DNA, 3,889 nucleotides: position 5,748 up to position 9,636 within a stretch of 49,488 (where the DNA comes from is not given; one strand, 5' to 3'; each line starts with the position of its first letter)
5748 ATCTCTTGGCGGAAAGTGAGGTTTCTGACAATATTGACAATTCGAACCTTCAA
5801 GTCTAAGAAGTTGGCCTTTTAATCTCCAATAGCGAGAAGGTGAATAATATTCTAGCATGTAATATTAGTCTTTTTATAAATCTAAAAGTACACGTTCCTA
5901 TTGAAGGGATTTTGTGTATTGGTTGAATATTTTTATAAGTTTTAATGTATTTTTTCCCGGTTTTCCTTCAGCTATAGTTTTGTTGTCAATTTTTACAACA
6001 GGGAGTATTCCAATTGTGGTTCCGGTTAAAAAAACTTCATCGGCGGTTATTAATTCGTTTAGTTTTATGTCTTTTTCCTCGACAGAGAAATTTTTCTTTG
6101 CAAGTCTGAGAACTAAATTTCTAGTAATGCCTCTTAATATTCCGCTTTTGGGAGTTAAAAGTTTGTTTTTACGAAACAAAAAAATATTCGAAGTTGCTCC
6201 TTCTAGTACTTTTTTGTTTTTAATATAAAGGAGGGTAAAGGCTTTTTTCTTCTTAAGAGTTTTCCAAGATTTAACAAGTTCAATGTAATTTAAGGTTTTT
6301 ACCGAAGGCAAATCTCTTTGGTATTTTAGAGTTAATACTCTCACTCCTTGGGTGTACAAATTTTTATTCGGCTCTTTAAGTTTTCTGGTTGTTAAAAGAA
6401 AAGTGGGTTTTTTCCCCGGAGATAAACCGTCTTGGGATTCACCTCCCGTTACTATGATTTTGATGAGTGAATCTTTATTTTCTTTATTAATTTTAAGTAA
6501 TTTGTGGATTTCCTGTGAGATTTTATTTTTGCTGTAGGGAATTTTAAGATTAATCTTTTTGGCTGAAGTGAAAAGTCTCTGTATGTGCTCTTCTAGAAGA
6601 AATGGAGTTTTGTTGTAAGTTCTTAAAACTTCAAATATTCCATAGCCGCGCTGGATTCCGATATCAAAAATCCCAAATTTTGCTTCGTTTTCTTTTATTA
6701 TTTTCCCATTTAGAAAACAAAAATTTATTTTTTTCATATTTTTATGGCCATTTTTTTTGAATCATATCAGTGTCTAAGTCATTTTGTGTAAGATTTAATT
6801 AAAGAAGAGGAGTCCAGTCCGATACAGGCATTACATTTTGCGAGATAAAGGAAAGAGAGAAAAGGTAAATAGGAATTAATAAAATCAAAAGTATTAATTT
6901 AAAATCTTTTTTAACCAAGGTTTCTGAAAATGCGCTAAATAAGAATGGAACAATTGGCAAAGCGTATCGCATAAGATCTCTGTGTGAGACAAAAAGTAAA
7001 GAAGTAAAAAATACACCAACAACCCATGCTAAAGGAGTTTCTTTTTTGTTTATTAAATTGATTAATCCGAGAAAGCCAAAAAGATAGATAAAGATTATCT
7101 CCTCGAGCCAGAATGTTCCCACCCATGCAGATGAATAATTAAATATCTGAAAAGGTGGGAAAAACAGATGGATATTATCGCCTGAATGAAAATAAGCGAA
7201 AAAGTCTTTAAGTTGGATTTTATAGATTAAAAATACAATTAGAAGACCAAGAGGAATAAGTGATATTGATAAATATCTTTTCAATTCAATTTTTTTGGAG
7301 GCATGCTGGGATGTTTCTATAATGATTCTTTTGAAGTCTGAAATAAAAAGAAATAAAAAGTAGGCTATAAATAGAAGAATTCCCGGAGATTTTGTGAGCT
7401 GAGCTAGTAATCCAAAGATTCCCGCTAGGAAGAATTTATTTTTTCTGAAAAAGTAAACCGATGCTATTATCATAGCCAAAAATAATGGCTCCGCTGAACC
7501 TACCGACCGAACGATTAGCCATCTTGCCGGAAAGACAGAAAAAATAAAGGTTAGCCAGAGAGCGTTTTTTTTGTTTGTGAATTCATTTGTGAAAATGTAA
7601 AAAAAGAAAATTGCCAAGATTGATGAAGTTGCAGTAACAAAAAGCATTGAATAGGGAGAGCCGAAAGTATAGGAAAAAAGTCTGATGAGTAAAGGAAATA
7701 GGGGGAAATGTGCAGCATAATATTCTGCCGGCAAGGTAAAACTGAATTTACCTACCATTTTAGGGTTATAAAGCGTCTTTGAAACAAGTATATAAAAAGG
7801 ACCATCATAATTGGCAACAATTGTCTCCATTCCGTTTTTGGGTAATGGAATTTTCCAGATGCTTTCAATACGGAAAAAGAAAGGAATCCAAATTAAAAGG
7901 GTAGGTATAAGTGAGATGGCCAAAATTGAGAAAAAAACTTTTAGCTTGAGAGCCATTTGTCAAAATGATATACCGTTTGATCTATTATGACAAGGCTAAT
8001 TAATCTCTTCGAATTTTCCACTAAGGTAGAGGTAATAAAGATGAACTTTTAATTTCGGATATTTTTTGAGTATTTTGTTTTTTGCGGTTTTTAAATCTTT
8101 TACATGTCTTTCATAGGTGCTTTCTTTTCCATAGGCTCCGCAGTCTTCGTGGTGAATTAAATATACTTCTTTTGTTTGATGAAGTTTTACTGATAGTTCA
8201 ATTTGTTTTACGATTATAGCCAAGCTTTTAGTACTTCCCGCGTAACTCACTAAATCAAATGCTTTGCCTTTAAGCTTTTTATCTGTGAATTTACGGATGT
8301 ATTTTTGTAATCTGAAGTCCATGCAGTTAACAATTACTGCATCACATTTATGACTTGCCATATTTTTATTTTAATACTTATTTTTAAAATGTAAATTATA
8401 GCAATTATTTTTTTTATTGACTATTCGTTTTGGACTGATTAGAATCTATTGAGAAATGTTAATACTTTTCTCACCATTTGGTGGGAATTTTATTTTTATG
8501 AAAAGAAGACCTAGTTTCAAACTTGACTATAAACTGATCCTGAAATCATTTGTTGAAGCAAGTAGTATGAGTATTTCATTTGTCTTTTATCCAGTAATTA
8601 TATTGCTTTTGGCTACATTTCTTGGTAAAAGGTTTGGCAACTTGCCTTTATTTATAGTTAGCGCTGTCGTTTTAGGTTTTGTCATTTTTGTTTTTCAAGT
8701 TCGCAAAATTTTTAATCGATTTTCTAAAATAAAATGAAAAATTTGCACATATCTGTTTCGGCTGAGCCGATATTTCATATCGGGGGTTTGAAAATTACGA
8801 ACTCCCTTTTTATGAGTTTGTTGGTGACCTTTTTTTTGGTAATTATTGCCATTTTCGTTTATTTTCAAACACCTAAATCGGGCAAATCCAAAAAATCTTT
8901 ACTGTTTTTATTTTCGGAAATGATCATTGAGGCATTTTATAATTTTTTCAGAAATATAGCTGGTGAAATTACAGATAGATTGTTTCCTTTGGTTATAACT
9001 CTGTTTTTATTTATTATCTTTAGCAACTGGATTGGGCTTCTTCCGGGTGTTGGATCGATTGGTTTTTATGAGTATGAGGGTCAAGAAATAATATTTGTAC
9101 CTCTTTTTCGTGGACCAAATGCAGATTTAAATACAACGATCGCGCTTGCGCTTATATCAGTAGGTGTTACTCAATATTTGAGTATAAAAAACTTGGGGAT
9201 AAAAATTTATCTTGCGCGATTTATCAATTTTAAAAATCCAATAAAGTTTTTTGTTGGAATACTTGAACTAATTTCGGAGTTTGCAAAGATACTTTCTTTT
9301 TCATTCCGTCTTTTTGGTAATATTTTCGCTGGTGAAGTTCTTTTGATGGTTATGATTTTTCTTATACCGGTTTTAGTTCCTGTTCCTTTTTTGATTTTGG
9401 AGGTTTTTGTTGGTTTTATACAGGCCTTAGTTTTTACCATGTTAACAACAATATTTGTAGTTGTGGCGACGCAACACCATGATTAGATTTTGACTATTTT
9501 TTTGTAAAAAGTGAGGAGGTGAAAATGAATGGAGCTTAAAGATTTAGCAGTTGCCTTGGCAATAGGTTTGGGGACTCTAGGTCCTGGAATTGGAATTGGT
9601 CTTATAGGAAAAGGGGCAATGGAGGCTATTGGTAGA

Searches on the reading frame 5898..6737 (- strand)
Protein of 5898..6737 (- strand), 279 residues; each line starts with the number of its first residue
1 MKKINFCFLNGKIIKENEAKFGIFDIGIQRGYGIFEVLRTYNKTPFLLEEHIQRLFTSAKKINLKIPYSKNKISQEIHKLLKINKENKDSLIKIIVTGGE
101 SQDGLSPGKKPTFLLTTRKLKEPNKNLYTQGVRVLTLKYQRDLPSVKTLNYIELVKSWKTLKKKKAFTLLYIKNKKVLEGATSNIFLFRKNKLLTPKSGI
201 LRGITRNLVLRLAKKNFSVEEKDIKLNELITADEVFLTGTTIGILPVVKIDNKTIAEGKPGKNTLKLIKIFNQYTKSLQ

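Call 37: search_protein_families(library=pfam, proteins=[window:5898-6737:-], max_evalue=0.1)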
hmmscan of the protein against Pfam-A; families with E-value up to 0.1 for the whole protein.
window:5898-6737:- (279 aa): 2 families
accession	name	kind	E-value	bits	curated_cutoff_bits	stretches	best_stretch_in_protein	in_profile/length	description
PF01063.24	Aminotran_4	-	1.9e-51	175.5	28.5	1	33-250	1-223/223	Amino-transferase class IV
PF00306.32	ATP-synt_ab_C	-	0.028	15.2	27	1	28-103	40-113/126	ATP synthase alpha/beta chain, C terminal domain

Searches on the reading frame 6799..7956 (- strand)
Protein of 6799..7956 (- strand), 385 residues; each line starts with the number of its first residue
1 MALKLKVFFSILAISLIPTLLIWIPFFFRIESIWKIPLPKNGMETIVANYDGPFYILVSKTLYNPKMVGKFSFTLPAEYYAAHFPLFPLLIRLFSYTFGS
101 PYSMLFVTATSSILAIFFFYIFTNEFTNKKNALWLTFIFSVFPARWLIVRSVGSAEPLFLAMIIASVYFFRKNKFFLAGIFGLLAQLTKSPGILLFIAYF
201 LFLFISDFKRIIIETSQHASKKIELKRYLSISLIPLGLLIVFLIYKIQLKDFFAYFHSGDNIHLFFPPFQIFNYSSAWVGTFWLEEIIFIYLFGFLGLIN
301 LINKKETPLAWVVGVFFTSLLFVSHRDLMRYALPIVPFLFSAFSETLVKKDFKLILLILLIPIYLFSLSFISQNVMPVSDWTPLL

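Call 37: search_protein_families(library=pfam, proteins=[window:6799-7956:-], max_evalue=0.1)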
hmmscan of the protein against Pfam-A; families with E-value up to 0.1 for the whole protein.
window:6799-7956:- (385 aa): 1 family
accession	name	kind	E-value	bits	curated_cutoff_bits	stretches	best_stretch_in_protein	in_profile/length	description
PF13231.12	PMT_2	-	2.3e-05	25.1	26.1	1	83-214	2-139/160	Dolichyl-phosphate-mannose-protein mannosyltransferase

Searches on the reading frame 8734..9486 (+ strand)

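Call 7: search_protein_families(library=pfam, proteins=[window:8734-9486:+], max_evalue=0.001)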
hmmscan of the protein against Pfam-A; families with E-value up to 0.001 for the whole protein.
window:8734-9486:+ (250 aa): 1 family
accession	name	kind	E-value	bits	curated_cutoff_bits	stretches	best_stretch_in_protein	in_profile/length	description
PF00119.25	ATP-synt_A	-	1.7e-40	139.6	33.9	1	29-242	5-216/217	ATP synthase A chain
